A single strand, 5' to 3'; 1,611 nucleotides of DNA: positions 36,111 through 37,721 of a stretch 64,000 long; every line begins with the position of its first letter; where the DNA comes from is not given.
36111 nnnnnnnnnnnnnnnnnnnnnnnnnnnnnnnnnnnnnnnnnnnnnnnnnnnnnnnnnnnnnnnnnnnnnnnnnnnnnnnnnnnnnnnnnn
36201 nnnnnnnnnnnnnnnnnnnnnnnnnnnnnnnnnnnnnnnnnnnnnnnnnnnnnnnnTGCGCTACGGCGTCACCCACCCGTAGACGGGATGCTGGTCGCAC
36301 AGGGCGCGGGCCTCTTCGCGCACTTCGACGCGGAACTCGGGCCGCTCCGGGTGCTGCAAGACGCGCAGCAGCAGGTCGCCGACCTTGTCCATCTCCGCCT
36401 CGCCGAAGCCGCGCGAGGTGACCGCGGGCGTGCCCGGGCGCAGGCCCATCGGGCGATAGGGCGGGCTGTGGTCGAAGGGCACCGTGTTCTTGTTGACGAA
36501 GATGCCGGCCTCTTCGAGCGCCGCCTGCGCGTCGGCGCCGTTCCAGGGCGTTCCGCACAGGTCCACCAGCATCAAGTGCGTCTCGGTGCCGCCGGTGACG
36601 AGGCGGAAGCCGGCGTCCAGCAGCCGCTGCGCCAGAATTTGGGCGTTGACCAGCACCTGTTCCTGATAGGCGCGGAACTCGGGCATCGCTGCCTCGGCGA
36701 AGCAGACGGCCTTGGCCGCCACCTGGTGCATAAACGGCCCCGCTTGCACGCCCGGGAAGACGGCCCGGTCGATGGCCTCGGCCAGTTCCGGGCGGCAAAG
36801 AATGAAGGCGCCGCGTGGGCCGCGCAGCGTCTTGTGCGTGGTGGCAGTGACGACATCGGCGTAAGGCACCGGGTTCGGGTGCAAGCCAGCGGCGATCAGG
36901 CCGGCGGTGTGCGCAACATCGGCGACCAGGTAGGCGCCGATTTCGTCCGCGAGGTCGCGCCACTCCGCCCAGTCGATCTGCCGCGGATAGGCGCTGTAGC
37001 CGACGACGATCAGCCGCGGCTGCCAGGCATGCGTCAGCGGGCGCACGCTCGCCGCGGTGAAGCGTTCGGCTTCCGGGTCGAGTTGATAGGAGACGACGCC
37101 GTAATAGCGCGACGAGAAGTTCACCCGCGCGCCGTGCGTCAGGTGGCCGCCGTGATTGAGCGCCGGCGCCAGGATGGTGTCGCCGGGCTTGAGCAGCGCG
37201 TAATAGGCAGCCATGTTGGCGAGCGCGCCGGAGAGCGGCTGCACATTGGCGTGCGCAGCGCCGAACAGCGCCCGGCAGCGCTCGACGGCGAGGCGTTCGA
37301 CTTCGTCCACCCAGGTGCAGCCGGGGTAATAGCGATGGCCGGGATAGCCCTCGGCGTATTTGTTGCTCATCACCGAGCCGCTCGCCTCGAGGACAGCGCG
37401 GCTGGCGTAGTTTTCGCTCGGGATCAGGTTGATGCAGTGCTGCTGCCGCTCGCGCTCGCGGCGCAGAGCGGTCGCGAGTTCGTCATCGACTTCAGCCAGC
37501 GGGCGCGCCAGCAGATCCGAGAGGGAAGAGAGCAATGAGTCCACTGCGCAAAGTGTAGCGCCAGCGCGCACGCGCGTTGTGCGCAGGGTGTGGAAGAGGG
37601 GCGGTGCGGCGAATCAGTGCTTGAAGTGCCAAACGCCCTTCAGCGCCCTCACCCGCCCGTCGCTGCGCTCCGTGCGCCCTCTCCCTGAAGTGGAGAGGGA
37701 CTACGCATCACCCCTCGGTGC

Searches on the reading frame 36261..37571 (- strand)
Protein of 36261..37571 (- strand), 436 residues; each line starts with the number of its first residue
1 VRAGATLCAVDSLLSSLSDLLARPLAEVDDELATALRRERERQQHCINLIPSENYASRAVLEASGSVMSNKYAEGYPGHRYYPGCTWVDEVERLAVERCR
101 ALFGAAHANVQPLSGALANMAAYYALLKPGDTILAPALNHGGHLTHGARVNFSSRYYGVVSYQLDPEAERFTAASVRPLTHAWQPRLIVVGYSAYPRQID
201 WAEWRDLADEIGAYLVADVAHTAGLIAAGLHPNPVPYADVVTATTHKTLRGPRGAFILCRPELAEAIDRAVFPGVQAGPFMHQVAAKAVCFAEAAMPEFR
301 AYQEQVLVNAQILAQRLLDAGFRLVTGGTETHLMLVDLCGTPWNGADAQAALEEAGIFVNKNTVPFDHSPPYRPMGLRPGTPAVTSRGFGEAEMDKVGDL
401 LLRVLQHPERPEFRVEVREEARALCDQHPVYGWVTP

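Call 3: search_protein_families(library=pfam, proteins=[window:36261-37571:-], max_evalue=1)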
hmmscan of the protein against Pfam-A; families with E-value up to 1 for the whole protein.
window:36261-37571:- (436 aa): 4 families
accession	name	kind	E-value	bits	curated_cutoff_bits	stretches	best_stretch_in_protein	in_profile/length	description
PF00464.25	SHMT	-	7.2e-144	479.7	27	1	25-400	1-398/399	Serine hydroxymethyltransferase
PF00155.27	Aminotran_1_2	-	2.9e-09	37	19.7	1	105-364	64-335/361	Aminotransferase class I and II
PF01212.27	Beta_elim_lyase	-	0.00018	21.4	27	1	95-358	37-271/288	Beta-eliminating lyase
PF01041.23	DegT_DnrJ_EryC1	-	0.068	12.8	19.8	1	100-229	34-156/360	DegT/DnrJ/EryC1/StrS aminotransferase family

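Call 4: search_protein_families(library=ncbifam, proteins=[window:36261-37571:-], max_evalue=1)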
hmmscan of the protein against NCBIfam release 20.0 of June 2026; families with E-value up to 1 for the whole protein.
window:36261-37571:- (436 aa): 10 families
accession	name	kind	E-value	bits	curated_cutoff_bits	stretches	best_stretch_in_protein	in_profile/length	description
NF000586.1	PRK00011.1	subfamily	1.7e-165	550.7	335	1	29-431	1-404/404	serine hydroxymethyltransferase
NF010094.0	PRK13580.1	equivalog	5.8e-125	417.7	735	2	133-409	171-449/496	glycine hydroxymethyltransferase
TIGR04506.1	F_threo_transal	equivalog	9.4e-31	107.2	650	1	82-412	66-388/609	fluorothreonine transaldolase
TIGR00858.1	bioF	equivalog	6e-09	35.1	426.45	1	110-360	85-330/365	8-amino-7-oxononanoate synthase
NF005394.0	PRK06939.1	equivalog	1.8e-08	33.6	460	1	103-361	99-354/397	glycine C-acetyltransferase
NF047599.1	SerpalmtaseBetaP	equivalog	0.00022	20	500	1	100-362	98-354/394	serine palmitoyltransferase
NF005456.0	PRK07050.1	equivalog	0.01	14.5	500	1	97-167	72-138/394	cystathionine beta-lyase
TIGR01977.1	am_tr_V_EF2568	hypoth_equivalog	0.046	12.7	377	1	205-255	160-207/376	cysteine desulfurase family protein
TIGR01825.1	gly_Cac_T_rel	subfamily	0.095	11.3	535.4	1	97-153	84-139/385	BioF/Kbl family PLP-dependent acyltransferase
TIGR00730.1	TIGR00730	subfamily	0.1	12.3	96.35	1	302-334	13-45/178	TIGR00730 family Rossman fold protein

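Call 20: list_cluster_members(proteins=[P0121, P0001, window:36261-37571:-, window:35990-36220:-])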
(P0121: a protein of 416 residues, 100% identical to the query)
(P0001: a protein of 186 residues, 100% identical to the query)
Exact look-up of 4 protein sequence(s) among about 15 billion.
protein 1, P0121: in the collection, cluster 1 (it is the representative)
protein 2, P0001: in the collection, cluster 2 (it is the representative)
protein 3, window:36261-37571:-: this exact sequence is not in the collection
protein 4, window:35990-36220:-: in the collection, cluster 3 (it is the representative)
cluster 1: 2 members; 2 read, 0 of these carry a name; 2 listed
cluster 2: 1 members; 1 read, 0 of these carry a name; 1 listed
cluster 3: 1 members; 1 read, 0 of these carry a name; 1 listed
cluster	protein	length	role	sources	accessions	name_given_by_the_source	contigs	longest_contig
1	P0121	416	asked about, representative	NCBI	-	-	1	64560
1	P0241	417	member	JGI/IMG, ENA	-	-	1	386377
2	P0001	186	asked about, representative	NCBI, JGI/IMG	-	-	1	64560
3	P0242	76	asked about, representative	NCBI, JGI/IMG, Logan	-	-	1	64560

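Call 44: find_homologous_proteins(query=window:36261-37544:-, max_evalue=1e-50)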
Query window:36261-37544:- (427 aa): 8000 proteins with E <= 1e-50 among 8000 candidates; the best 120 are listed.
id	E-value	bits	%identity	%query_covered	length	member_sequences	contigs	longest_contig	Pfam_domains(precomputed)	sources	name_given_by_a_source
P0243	1.7e-286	968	99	100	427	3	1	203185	PF00464.26,PF00155.28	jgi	-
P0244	1.3e-248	843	85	100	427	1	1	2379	PF00464.26,PF00155.28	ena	-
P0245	2.2e-167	575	62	96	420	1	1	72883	PF00464.26,PF01212.28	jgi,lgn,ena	-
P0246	7.6e-166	570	60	98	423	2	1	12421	PF00464.26,PF00155.28,PF01212.28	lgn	-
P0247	1.4e-164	566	61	96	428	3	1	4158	PF00464.26,PF00155.28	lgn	-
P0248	4.9e-164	564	60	96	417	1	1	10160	PF00464.26,PF00155.28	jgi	jgi:glycine hydroxymethyltransferase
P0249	3.9e-163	561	61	96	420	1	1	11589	PF00464.26,PF00155.28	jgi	-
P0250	2.1e-161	556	60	96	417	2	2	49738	PF00464.26,PF00155.28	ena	-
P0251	5.5e-161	554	59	96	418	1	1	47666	PF00464.26,PF00155.28,PF01212.28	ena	-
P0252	1.4e-160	553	58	96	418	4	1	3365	PF00464.26,PF00155.28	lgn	-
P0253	1.7e-160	553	59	96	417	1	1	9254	PF00464.26,PF00155.28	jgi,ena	jgi:glycine hydroxymethyltransferase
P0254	5.8e-160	551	59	95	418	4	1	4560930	PF00464.26,PF00155.28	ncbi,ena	-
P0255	4.8e-159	548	58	96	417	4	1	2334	PF00464.26,PF00155.28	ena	-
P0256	7.7e-159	547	58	96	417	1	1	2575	PF00464.26,PF00155.28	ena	-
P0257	9.5e-159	547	59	96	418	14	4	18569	PF00464.26,PF00155.28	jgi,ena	jgi:glycine hydroxymethyltransferase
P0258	9.6e-159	547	58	96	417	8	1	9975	PF00464.26,PF00155.28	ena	-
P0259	9.7e-159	547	58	96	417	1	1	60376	PF00464.26,PF00155.28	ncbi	ncbi:MAG: serine hydroxymethyltransferase [Armatimonadota bacterium]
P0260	1.3e-158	546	59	96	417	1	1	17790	PF00464.26,PF00155.28,PF01212.28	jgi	jgi:glycine hydroxymethyltransferase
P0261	1.8e-158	546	57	97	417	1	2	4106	PF00464.26,PF00155.28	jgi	jgi:glycine hydroxymethyltransferase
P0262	2.4e-158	546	58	96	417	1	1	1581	PF00464.26,PF00155.28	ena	-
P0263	2.5e-158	546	59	96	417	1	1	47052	PF00464.26,PF00155.28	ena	-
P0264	4.7e-158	545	57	97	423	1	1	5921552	PF00464.26,PF01212.28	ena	-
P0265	4.9e-158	545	57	97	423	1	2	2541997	PF00464.26,PF01212.28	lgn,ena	-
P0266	6.1e-158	544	57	96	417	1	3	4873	PF00464.26,PF00155.28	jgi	jgi:glycine hydroxymethyltransferase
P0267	8.1e-158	544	59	97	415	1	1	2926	PF00464.26,PF00155.28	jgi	-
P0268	1.4e-157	543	59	97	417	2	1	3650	PF00464.26,PF00155.28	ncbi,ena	-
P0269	1.5e-157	543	57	96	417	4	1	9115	PF00464.26,PF00155.28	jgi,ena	-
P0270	1.6e-157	543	57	96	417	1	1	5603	PF00464.26,PF00155.28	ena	-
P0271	2.1e-157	542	58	96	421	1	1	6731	PF00464.26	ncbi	-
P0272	2.3e-157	542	57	97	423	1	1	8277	PF00464.26,PF01212.28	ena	-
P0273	2.9e-157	542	57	96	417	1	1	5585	PF00464.26,PF00155.28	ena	-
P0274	2.9e-157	542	57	96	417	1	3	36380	PF00464.26,PF00155.28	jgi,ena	jgi:glycine hydroxymethyltransferase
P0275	3.8e-157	542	57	97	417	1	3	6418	PF00464.26,PF00155.28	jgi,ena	jgi:glycine hydroxymethyltransferase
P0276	4.2e-157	541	57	96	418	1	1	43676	PF00464.26,PF00155.28,PF01212.28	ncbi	ncbi:serine hydroxymethyltransferase [Candidatus Poribacteria bacterium]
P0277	4.5e-157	541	57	96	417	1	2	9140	PF00464.26,PF00155.28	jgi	jgi:glycine hydroxymethyltransferase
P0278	6.2e-157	541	57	97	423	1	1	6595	PF00464.26,PF01212.28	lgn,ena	-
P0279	6.3e-157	541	59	97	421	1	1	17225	PF00464.26,PF00155.28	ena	-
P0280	9.3e-157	540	59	97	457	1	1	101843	PF00464.26,PF00155.28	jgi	jgi:glycine hydroxymethyltransferase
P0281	1.1e-156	540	58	96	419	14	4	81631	PF00464.26,PF00155.28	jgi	-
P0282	1.1e-156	540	58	96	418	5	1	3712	PF00464.26,PF00155.28,PF01212.28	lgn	-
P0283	1.5e-156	540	57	96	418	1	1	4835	PF00464.26,PF00155.28,PF01212.28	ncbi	-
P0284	1.5e-156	540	58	96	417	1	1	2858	PF00464.26,PF00155.28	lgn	-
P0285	1.7e-156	539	59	96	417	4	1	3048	PF00464.26,PF00155.28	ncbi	-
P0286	1.9e-156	539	58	97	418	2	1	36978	PF00464.26,PF00155.28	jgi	jgi:glycine hydroxymethyltransferase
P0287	2.5e-156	539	58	96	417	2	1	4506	PF00464.26,PF00155.28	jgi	-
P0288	2.6e-156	539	58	96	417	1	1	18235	PF00464.26,PF00155.28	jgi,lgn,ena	-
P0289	6.2e-156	538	58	96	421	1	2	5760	PF00464.26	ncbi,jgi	jgi:glycine hydroxymethyltransferase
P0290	6.9e-156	537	58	96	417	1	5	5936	PF00464.26,PF00155.28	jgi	jgi:glycine hydroxymethyltransferase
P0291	8.7e-156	537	57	96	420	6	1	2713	PF00464.26,PF00155.28,PF01212.28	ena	-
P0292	9.0e-156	537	57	96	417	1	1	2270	PF00464.26,PF00155.28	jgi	jgi:glycine hydroxymethyltransferase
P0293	1.2e-155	537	57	96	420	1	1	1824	PF00464.26,PF00155.28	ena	-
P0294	3.0e-155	535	56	96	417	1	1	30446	PF00464.26,PF00155.28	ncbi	ncbi:MAG: serine hydroxymethyltransferase [Armatimonadota bacterium]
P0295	3.0e-155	535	56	97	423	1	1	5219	PF00464.26,PF01212.28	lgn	-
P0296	4.8e-155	535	59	96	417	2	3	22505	PF00464.26,PF00155.28,PF01212.28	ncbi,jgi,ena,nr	ncbi:MAG TPA: serine hydroxymethyltransferase [Armatimonadota bacterium]|nr:serine hydroxymethyltran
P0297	5.5e-155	535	56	97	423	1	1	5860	PF00464.26,PF01212.28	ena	-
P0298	6.5e-155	534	59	97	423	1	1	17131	PF00464.26,PF00155.28,PF01212.28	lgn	-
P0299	7.6e-155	534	56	97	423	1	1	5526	PF00464.26,PF01212.28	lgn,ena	-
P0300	7.7e-155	534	59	96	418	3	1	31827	PF00464.26,PF00155.28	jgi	-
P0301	7.8e-155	534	59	96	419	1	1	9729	PF00464.26,PF00155.28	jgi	jgi:glycine hydroxymethyltransferase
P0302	9.4e-155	534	56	96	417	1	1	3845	PF00464.26,PF00155.28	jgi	-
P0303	1.3e-154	533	57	97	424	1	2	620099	PF00464.26,PF00155.28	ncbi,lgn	-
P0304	1.3e-154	533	56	97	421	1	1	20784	PF00464.26,PF00155.28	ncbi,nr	ncbi:aminotransferase class I/II-fold pyridoxal phosphate-dependent enzyme [Candidatus Poribacteria 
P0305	1.3e-154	533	58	96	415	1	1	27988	PF00464.26,PF00155.28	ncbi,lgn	ncbi:MAG: serine hydroxymethyltransferase [Armatimonadota bacterium]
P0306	1.9e-154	533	57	97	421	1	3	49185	PF00464.26,PF00155.28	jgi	-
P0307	2.0e-154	533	58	96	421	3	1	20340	PF00464.26,PF00155.28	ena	-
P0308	2.2e-154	533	57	96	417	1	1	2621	PF00464.26,PF00155.28,PF01212.28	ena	-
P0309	2.3e-154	532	59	96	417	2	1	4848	PF00464.26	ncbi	-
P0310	2.5e-154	532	57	96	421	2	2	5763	PF00464.26,PF00155.28,PF01212.28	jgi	-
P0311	4.1e-154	532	56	100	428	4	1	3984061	PF00464.26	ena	-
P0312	5.1e-154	531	57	97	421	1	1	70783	PF00464.26,PF01212.28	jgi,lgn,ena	-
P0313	5.6e-154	531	59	96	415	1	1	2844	PF00464.26,PF01212.28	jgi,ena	jgi:glycine hydroxymethyltransferase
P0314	6.1e-154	531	59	96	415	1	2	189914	PF00464.26,PF00155.28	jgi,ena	-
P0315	9.0e-154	531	55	97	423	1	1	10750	PF00464.26,PF01212.28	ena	-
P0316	1.0e-153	530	55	97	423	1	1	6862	PF00464.26,PF01212.28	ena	-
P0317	1.2e-153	530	57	95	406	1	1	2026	PF00464.26,PF00155.28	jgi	jgi:glycine hydroxymethyltransferase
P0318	1.2e-153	530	58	96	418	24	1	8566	PF00464.26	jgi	-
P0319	1.4e-153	530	56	97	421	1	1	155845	PF00464.26,PF00155.28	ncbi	ncbi:MAG: serine hydroxymethyltransferase [Armatimonadota bacterium]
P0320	1.7e-153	530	55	99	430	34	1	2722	PF00464.26,PF01212.28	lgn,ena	-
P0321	1.8e-153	529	57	96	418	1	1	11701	PF00464.26,PF00155.28,PF01212.28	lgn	-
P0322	1.9e-153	529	57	96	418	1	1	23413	PF00464.26,PF00155.28,PF01212.28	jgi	jgi:glycine hydroxymethyltransferase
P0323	2.3e-153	529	55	97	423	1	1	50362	PF00464.26,PF01212.28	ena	-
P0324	2.4e-153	529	57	96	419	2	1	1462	PF00464.26,PF00155.28,PF01212.28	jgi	-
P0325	2.5e-153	529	58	96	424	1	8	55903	PF00464.26,PF00155.28,PF01212.28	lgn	-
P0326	2.9e-153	529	56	96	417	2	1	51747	PF00464.26,PF00155.28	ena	-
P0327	3.0e-153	529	58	96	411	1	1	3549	PF00464.26,PF00155.28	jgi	-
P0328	3.6e-153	529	58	97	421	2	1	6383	PF00464.26,PF00155.28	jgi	-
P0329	4.1e-153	528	57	96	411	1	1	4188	PF00464.26,PF00155.28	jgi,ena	-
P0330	4.4e-153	528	55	97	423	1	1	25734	PF00464.26,PF00155.28,PF01212.28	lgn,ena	-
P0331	5.9e-153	528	57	96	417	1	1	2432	PF00464.26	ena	-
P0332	6.0e-153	528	58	96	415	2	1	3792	PF00464.26,PF00155.28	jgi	jgi:glycine hydroxymethyltransferase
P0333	8.0e-153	527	57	96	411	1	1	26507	PF00464.26,PF00155.28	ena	-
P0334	8.1e-153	527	57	96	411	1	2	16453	PF00464.26,PF00155.28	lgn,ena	-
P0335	8.1e-153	527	55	96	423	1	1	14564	PF00464.26,PF01212.28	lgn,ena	-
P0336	1.5e-152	527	57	96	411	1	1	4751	PF00464.26,PF00155.28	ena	-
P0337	1.5e-152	526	57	96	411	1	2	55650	PF00464.26,PF00155.28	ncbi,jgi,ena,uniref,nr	ncbi:serine hydroxymethyltransferase [Candidatus Aerophobetes bacterium]|uniref:Probable serine hydr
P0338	2.1e-152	526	57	96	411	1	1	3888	PF00464.26,PF00155.28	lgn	-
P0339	2.6e-152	526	58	97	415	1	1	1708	PF00464.26,PF00155.28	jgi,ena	-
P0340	2.7e-152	526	58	97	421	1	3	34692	PF00464.26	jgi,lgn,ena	-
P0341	2.8e-152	526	57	96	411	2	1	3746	PF00464.26,PF00155.28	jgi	-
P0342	2.8e-152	526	55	96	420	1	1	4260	PF00464.26,PF00155.28,PF01212.28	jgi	jgi:glycine hydroxymethyltransferase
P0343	2.9e-152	526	57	96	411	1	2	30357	PF00464.26,PF00155.28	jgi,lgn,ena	-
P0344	2.9e-152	526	57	96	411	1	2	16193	PF00464.26,PF00155.28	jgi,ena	-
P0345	4.9e-152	525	57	96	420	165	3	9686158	PF00464.26,PF00155.28,PF01212.28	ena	-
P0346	5.3e-152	525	57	96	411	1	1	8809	PF00464.26,PF00155.28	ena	-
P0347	7.6e-152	524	57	96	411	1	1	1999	PF00464.26,PF00155.28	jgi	-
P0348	1.0e-151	524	57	96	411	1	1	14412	PF00464.26,PF00155.28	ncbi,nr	ncbi:serine hydroxymethyltransferase [Candidatus Aerophobetes bacterium]|nr:serine hydroxymethyltran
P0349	1.0e-151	524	55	99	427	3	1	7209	PF00464.26,PF00155.28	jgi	-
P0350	1.3e-151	523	56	96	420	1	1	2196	PF00464.26,PF00155.28,PF01212.28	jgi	jgi:glycine hydroxymethyltransferase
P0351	1.3e-151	523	57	97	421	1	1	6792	PF00464.26,PF00155.28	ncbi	ncbi:MAG: serine hydroxymethyltransferase [Armatimonadota bacterium]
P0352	1.4e-151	523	57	96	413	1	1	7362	PF00464.26,PF00155.28,PF01212.28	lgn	-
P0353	1.4e-151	523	57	96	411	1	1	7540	PF00464.26,PF00155.28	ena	-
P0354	1.4e-151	523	57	96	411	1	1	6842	PF00464.26,PF00155.28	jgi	-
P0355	1.8e-151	523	57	96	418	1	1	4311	PF00464.26,PF00155.28,PF01212.28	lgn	-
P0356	2.0e-151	523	57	96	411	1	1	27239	PF00464.26,PF00155.28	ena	-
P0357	2.0e-151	523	56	96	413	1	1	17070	PF00464.26,PF00155.28,PF01212.28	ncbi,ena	-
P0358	2.0e-151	523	57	96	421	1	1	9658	PF00464.26,PF00155.28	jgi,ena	-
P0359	2.4e-151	523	56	96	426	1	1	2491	PF00464.26,PF00155.28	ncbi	-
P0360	2.7e-151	522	57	96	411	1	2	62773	PF00464.26,PF00155.28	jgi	-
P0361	4.2e-151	522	57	95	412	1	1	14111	PF00464.26,PF00155.28,PF01212.28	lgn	-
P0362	6.2e-151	521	57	96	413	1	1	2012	PF00464.26,PF00155.28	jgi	jgi:glycine hydroxymethyltransferase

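Call 45: find_encoding_contigs(protein=P0244, flank=3000, max_places=3)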
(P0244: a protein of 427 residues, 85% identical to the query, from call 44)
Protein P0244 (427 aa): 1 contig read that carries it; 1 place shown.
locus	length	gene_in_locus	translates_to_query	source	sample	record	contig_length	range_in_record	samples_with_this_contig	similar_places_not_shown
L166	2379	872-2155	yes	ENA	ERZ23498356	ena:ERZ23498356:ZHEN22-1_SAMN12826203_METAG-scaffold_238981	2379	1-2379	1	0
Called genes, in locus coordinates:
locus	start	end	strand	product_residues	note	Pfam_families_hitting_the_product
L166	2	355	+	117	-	?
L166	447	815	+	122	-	PF13828:DUF4190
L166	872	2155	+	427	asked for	PF00464:SHMT, PF00155:Aminotran_1_2 (faint)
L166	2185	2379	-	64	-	?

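Call 46: find_encoding_contigs(protein=P0245, flank=6000, max_places=2)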
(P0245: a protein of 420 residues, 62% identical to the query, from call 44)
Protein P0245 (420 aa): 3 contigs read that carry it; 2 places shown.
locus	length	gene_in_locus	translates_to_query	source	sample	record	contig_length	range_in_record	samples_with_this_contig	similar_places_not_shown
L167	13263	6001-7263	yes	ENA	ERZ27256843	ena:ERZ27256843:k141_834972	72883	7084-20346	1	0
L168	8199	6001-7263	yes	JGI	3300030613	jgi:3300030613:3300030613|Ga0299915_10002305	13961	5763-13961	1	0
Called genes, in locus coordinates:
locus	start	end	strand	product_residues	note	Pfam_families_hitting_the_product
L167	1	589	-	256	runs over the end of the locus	-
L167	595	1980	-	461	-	PF01555:N6_N4_Mtase (weak)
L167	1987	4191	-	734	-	PF18072:FGAR-AT_linker, PF00586:AIRS, PF02769:AIRS_C, PF00586:AIRS, PF02769:AIRS_C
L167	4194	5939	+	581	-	PF02142:MGS, PF01808:AICARFT_IMPCHas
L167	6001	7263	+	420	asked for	PF00464:SHMT, PF01212:Beta_elim_lyase (weak)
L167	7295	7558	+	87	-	PF04972:BON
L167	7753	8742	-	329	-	-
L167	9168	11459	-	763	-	-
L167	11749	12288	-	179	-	-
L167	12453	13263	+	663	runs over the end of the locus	PF13620:CarboxypepD_reg, PF13715:CarbopepD_reg_2 (faint), PF17210:SdrD_B (faint), PF22904:NOMO1-like_2nd (faint), PF13620:CarboxypepD_reg, PF01061:ABC2_membrane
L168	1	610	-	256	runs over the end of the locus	-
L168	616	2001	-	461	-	PF01555:N6_N4_Mtase (weak)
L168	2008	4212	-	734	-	PF18072:FGAR-AT_linker, PF00586:AIRS, PF02769:AIRS_C, PF00586:AIRS, PF02769:AIRS_C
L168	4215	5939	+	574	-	PF02142:MGS, PF01808:AICARFT_IMPCHas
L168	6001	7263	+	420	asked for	PF00464:SHMT, PF01212:Beta_elim_lyase (weak)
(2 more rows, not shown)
